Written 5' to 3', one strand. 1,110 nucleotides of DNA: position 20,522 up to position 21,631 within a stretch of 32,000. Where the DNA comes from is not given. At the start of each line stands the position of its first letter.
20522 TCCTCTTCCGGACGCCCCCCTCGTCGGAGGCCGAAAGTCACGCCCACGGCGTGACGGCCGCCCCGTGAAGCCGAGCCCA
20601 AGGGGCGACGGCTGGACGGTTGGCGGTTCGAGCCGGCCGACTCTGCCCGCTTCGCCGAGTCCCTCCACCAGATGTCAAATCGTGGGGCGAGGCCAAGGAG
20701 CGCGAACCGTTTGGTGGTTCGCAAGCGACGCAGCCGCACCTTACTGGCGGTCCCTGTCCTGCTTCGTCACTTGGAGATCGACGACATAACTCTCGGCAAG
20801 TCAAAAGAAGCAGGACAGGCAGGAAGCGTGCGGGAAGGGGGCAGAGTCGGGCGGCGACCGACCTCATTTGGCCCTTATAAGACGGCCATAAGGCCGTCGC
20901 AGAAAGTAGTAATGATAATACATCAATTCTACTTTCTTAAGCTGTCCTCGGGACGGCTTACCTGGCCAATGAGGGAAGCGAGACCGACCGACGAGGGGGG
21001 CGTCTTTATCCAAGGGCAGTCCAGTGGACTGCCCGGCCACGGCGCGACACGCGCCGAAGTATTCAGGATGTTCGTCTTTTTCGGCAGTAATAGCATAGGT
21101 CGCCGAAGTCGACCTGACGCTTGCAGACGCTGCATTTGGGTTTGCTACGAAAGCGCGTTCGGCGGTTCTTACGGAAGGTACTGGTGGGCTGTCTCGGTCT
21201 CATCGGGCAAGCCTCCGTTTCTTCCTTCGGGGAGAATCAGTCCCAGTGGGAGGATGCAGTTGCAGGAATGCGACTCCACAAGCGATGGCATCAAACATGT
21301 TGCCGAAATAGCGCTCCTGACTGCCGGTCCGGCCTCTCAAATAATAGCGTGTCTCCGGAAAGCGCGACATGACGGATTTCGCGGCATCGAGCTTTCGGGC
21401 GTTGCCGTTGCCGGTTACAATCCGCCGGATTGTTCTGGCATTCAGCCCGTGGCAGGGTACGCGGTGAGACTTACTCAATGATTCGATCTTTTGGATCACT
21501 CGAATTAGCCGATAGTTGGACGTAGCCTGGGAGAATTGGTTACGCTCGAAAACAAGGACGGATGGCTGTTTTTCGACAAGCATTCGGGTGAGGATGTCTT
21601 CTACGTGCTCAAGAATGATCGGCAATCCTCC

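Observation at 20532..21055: ~470-nt GC-rich noncoding element with three nested perfect long-range helices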

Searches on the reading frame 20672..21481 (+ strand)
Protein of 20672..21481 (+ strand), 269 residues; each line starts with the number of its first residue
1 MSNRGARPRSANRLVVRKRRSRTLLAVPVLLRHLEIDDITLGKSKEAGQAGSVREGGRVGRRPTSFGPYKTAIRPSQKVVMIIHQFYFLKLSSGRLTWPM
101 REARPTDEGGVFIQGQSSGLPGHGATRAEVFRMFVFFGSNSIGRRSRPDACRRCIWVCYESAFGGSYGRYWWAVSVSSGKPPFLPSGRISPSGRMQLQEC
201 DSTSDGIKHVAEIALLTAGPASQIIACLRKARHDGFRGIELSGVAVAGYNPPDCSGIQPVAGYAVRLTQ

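Call 9: search_protein_families(library=pfam, proteins=[window:20672-21481:+], max_evalue=0.01)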
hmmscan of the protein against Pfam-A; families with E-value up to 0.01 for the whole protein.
window:20672-21481:+ (269 aa): 0 families

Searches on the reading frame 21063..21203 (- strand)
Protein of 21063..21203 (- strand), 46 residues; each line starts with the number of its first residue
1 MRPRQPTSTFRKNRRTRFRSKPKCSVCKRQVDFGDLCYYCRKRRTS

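Call 62: search_protein_families(library=ncbifam, proteins=[window:21063-21203:-], max_evalue=0.01)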
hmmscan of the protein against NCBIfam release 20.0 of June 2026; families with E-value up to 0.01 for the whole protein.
window:21063-21203:- (46 aa): 0 families

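Call 63: search_protein_families(library=padloc, proteins=[window:21063-21203:-], max_evalue=0.01)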
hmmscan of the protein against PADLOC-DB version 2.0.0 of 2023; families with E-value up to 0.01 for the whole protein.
window:21063-21203:- (46 aa): 0 families
